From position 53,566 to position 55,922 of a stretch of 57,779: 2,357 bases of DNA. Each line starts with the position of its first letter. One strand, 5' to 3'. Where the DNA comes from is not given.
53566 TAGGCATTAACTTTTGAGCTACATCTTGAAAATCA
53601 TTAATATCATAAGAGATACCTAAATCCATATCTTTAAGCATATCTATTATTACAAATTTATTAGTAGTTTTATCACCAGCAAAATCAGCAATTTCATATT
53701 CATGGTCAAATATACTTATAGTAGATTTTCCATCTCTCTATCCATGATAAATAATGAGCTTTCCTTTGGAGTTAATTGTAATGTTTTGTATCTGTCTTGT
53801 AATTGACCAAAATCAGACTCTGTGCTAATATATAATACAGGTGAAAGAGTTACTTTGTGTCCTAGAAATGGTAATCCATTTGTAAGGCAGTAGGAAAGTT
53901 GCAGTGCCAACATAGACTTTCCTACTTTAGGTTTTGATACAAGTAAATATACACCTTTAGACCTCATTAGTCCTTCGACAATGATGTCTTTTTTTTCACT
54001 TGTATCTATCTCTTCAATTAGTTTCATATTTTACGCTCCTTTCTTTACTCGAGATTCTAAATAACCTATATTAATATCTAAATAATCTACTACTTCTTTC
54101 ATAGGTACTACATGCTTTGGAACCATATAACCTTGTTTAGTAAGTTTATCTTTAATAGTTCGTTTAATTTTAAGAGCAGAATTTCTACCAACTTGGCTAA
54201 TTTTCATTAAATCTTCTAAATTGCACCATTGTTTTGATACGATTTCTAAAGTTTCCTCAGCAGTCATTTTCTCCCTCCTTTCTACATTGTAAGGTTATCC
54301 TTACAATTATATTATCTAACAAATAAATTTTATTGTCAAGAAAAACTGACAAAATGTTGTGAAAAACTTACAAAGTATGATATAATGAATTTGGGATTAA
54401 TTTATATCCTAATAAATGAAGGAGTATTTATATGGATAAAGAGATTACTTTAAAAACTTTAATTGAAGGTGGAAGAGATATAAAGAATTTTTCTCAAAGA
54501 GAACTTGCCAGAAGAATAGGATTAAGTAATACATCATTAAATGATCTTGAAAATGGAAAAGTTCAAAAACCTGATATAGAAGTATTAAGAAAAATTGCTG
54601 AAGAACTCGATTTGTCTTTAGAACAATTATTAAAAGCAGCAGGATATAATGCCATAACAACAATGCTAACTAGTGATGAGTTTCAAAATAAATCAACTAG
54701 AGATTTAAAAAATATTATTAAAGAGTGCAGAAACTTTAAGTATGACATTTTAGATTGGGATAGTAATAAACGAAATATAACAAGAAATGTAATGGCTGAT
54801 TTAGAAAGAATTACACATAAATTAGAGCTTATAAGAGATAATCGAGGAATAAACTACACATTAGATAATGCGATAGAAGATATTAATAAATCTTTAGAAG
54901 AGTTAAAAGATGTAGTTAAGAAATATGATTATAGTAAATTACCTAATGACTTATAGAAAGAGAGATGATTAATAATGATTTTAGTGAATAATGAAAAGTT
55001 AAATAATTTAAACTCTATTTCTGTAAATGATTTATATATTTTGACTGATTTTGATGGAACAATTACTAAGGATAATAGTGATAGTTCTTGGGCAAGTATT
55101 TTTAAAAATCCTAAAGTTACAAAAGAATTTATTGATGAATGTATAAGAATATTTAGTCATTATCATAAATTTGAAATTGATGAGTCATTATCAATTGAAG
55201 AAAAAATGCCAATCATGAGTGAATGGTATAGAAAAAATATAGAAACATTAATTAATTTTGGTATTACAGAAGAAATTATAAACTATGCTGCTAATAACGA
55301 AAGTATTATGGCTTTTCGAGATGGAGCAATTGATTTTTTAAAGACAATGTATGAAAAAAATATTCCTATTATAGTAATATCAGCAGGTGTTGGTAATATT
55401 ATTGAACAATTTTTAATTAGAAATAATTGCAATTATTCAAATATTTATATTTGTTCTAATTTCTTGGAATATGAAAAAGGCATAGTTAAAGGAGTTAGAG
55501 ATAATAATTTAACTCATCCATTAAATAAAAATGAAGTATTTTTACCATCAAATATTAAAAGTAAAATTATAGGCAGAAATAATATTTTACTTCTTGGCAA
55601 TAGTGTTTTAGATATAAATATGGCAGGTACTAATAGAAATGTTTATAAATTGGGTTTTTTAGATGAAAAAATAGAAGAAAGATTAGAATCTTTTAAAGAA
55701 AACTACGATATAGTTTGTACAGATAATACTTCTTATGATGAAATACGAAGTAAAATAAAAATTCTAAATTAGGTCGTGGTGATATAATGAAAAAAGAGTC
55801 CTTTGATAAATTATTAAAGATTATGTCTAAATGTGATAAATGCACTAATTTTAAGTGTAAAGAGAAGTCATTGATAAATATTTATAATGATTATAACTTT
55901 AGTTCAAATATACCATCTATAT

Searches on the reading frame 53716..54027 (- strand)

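Call 37: search_protein_families(library=pfam, max_evalue=0.01, proteins=[window:53716-54027:-])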
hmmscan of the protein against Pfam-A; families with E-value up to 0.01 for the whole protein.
window:53716-54027:- (103 aa): 1 family
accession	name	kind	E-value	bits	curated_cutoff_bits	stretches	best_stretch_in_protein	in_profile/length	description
PF13481.12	AAA_25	-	1.5e-15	57.8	27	1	12-96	21-108/195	AAA domain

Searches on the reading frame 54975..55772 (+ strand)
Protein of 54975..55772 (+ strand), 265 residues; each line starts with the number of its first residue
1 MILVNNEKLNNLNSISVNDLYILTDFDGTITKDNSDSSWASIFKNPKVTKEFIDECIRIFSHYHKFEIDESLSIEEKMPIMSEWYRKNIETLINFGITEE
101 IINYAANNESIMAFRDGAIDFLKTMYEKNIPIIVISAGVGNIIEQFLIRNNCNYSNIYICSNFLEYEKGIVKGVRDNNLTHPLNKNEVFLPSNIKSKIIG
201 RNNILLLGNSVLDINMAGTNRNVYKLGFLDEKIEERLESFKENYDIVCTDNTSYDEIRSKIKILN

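Call 37: search_protein_families(library=pfam, max_evalue=0.01, proteins=[window:54975-55772:+])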
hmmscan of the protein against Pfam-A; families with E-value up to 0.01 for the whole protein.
window:54975-55772:+ (265 aa): 4 families
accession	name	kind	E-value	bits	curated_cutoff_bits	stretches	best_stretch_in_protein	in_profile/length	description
PF05822.18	UMPH-1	-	1.9e-48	165.6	23.7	1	37-259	15-240/246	Pyrimidine 5'-nucleotidase (UMPH-1)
PF12710.13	HAD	-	1.3e-08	35.9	27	1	22-217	1-188/189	haloacid dehalogenase-like hydrolase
PF00702.32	Hydrolase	-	0.00017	22.5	26.4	1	22-163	4-149/191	haloacid dehalogenase-like hydrolase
PF13419.12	HAD_2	-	0.00072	20.2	23.8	1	22-161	1-128/178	Haloacid dehalogenase-like hydrolase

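Call 71: search_protein_families(library=phrogs, proteins=[window:54975-55772:+], max_evalue=0.001)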
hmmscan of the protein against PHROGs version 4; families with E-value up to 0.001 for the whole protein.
window:54975-55772:+ (265 aa): 1 family
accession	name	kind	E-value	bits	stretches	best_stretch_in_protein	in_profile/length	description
phrog_1238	-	moron, auxiliary metabolic gene and host takeover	0.00042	21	0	16-55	19-55/155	phosphoheptose isomerase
